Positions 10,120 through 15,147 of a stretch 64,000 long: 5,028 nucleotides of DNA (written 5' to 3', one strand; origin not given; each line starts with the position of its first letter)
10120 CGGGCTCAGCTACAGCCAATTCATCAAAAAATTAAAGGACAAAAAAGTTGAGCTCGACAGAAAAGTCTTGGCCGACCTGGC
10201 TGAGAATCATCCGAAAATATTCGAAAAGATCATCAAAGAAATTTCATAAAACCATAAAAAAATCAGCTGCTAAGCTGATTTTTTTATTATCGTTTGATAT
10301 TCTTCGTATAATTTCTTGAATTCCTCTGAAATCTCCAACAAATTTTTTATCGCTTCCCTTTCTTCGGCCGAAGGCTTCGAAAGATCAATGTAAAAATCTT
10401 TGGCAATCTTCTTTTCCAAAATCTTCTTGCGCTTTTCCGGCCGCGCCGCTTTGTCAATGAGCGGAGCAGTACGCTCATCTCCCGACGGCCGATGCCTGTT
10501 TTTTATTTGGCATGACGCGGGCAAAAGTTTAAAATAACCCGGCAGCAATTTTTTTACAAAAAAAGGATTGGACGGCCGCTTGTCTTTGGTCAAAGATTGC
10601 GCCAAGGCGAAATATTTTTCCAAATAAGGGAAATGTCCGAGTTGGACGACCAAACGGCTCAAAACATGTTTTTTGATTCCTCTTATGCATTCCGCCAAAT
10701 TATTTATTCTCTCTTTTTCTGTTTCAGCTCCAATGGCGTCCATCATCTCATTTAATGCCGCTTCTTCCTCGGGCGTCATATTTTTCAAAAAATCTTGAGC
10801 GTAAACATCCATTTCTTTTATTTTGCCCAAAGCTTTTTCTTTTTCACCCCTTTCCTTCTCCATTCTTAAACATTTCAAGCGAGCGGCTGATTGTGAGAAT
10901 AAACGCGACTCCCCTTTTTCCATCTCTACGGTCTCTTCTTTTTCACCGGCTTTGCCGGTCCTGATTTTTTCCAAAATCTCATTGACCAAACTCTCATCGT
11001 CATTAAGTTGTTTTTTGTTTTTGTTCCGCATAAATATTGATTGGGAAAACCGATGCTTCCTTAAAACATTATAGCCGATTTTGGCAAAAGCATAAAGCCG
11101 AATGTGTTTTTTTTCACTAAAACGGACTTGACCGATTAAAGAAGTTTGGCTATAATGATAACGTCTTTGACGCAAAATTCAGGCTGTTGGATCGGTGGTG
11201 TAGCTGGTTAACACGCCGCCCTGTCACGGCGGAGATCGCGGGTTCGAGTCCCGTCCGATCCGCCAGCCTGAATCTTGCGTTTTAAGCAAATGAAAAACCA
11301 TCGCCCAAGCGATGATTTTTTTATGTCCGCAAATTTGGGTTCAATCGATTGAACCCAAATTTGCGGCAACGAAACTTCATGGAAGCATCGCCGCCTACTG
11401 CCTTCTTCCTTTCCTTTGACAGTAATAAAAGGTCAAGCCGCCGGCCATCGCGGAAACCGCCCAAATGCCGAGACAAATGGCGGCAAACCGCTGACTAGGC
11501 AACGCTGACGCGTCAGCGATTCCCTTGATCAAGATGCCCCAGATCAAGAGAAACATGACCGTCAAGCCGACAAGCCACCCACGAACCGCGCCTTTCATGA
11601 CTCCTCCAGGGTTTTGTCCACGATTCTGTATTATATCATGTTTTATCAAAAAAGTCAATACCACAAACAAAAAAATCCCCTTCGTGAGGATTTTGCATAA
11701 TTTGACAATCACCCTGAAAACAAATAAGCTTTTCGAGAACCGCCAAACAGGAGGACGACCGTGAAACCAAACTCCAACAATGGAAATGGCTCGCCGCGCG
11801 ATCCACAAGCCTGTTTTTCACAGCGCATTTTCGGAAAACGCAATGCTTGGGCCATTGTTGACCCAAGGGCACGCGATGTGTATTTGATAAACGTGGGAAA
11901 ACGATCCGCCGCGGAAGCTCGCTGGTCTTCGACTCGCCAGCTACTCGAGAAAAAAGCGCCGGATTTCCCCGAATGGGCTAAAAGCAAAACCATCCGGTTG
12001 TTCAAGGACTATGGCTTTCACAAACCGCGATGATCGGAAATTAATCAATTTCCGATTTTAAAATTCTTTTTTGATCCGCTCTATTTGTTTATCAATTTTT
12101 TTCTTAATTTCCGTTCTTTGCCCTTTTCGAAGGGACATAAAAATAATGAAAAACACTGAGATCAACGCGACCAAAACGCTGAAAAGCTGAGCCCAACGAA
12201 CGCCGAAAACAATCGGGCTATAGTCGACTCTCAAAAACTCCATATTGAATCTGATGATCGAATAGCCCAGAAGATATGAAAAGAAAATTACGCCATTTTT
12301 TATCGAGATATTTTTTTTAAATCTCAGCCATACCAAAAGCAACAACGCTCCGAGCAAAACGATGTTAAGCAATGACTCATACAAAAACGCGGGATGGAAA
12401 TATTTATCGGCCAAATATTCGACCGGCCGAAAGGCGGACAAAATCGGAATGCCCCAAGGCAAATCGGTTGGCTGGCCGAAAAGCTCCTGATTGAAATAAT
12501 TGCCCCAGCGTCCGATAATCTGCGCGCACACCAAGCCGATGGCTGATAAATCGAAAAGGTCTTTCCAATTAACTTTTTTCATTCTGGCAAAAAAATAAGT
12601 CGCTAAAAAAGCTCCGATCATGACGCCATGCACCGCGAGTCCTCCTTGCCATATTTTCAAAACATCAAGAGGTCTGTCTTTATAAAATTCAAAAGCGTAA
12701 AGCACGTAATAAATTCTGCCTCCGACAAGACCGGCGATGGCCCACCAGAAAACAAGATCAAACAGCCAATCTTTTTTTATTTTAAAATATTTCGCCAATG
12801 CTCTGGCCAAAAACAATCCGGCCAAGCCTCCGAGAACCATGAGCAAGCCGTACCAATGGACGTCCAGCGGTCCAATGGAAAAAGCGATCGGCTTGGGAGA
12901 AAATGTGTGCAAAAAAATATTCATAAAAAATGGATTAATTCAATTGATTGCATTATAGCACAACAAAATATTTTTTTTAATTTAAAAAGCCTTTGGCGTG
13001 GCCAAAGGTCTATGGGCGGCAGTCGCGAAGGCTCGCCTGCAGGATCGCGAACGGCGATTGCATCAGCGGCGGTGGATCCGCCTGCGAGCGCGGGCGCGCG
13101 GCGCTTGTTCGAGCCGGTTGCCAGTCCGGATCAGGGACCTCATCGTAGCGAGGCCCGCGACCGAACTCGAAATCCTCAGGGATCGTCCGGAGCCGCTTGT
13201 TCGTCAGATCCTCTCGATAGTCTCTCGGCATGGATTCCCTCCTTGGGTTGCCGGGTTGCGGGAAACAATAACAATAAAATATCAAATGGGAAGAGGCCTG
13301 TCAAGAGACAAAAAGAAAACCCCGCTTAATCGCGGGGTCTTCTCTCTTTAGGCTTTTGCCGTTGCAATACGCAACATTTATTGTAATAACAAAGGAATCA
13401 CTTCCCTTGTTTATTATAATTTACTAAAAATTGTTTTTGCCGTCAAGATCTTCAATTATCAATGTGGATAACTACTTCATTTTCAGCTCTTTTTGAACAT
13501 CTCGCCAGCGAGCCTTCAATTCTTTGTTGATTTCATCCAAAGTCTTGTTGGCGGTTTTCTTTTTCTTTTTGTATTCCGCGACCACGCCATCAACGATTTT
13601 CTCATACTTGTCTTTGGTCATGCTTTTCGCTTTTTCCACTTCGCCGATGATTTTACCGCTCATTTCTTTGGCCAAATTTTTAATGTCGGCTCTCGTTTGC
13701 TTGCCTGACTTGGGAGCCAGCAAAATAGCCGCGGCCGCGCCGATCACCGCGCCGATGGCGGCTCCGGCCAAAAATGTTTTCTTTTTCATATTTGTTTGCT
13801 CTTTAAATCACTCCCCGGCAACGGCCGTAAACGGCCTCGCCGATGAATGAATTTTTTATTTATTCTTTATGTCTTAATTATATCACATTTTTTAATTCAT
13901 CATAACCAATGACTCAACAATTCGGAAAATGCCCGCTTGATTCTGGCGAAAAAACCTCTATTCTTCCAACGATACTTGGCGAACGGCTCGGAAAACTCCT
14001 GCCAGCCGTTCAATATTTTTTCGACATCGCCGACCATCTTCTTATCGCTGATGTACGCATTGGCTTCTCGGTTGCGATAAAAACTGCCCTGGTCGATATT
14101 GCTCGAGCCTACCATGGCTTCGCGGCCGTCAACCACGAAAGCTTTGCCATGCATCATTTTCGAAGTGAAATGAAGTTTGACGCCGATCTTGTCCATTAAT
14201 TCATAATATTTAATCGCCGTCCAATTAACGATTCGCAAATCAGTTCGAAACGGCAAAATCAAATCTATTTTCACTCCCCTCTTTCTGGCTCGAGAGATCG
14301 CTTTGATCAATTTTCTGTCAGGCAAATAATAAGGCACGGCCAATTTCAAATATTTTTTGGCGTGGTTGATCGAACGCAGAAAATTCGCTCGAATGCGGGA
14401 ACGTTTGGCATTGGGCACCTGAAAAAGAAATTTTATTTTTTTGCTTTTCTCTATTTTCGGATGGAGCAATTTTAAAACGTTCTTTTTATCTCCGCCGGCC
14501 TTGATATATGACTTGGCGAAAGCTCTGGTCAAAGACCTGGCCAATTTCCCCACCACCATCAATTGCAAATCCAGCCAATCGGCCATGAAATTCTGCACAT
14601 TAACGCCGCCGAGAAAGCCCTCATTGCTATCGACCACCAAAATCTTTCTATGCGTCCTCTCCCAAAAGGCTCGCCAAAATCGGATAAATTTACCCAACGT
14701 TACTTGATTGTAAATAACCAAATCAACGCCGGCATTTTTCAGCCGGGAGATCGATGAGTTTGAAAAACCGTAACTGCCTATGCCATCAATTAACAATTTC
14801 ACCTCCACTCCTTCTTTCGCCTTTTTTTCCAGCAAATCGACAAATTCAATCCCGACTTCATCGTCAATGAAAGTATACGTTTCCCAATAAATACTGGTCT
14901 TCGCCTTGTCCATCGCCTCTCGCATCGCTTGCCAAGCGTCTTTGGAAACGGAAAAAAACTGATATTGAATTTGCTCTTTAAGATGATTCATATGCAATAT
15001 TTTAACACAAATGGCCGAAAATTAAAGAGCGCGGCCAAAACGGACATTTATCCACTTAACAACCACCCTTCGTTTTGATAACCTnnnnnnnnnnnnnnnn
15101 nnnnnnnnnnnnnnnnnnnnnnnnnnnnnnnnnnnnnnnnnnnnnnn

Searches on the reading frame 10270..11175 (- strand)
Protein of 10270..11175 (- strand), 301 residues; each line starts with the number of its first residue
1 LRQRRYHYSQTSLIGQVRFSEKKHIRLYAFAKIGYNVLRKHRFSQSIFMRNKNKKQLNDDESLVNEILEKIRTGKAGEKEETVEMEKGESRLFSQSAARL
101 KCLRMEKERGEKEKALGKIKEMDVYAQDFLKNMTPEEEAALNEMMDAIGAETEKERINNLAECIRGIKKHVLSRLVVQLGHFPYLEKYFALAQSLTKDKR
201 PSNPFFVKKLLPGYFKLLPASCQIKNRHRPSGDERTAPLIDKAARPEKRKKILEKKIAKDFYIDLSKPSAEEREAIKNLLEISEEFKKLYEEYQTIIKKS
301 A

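Call 55: find_encoding_contigs(protein=window:10270-11175:-, flank=10000, max_places=3)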
Protein window:10270-11175:- (301 aa): no gene with exactly this product is on record in the collection.

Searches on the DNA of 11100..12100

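Call 84: search_rna_families(source=window, start=11100, end=12100, threshold=evalue, max_evalue=1)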
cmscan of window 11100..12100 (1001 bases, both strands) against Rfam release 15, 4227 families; matches with E-value up to 1: 12.
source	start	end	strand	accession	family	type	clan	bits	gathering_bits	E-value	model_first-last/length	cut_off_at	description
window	11189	11262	+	RF00005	tRNA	Gene; tRNA;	CL00001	68.1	29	1.7e-14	1-71/71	no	tRNA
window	11227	11343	-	RF02194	HPnc0260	Gene; antisense;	-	30.1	59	0.7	1-156/156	no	Bacterial antisense RNA HPnc0260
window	11275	11352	-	RF02621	BSnc120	Gene; sRNA;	-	23.8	114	0.0089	1-88/88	no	Brucella sRNA 120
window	11318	11377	-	RF03212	mir-2788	Gene; miRNA;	-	23.5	62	0.017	1-92/92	no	mir-2788 microRNA precursor family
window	11189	11263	-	RF04354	Plastid-ycf2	Cis-reg;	-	22.7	65.7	0.056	1-75/75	no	Plastid-ycf2 5UTR RNA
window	11189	11261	+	RF01684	mascRNA-menRNA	Gene;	-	20.4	42.5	0.26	1-56/56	no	MALAT1-associated small cytoplasmic RNA/MEN beta RNA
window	11326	11365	-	RF04118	MIR9481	Gene; miRNA;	-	20.3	130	0.22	1-135/135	no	MIR9481 microRNA precursor family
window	11323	11371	+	RF03402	mir-957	Gene; miRNA;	-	19.9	66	0.24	1-77/77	no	mir-957 microRNA precursor family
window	11408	11490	-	RF03006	M23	Gene; sRNA;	-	19.2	41.2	0.81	1-53/53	no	M23 RNA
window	11327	11366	-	RF00962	mir-586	Gene; miRNA;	-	19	89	0.6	22-64/87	no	mir-586 microRNA precursor family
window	11290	11418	-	RF02617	SSRC10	Gene; sRNA;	-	18.9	56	0.74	1-113/113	no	Streptococcus sRNA 10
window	11450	11469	+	RF01843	neisseria_FSE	Cis-reg; frameshift_element;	-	18.5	50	0.42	9-28/40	no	neiserria ribosomal frameshift element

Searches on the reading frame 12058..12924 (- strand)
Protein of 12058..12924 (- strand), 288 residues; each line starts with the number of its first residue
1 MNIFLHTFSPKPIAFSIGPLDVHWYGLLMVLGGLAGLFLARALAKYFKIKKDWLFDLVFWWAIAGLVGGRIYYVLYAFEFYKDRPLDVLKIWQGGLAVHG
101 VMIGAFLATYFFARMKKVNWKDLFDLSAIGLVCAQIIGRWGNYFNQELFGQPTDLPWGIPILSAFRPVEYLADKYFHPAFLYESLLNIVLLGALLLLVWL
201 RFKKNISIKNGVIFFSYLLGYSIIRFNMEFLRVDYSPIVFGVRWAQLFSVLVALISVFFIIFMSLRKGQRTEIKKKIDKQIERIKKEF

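Call 69: search_protein_families(library=pfam, proteins=[window:12058-12924:-], max_evalue=0.001)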
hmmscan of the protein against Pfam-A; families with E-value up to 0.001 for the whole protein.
window:12058-12924:- (288 aa): 1 family
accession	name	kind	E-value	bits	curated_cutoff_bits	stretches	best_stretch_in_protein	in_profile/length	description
PF01790.23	LGT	-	2.9e-69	233.5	24.9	1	12-261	1-239/240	Prolipoprotein diacylglyceryl transferase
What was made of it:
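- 12058..12924 (-): lgt (prolipoprotein diacylglyceryl transferase), the enzyme needed to lipidate the predicted lipobox cysteine. PF01790, 233.5 bits (call 69).
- On Bacterial lipoprotein (Lgt/LspA substrates): Lgt is at 12058-12924, PF01790 at 233.5 bits (call 69).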

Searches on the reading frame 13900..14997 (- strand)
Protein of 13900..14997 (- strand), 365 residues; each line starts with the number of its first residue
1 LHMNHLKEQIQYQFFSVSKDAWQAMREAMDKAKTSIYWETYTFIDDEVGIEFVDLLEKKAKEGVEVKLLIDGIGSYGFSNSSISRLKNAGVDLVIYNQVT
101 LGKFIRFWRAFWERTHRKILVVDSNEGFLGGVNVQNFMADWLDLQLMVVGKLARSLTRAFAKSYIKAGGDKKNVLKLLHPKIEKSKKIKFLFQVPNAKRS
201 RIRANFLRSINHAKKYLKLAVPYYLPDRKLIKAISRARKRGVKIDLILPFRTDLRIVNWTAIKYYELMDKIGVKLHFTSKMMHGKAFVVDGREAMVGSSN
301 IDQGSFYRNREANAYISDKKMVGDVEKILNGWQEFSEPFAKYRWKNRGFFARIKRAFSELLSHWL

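Call 69: search_protein_families(library=pfam, proteins=[window:13900-14997:-], max_evalue=0.001)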
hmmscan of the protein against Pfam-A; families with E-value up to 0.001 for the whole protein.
window:13900-14997:- (365 aa): 3 families
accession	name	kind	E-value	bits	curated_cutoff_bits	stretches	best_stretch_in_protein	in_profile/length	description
PF13091.12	PLDc_2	-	6.1e-40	136.6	27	2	207-330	2-129/132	PLD-like domain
PF00614.28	PLDc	-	3.6e-07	30.4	21.9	0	282-305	5-28/28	Phospholipase D Active site motif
PF13090.12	PP_kinase_C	-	0.00061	19.7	25.8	0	195-250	5-63/172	Polyphosphate kinase C-terminal domain 2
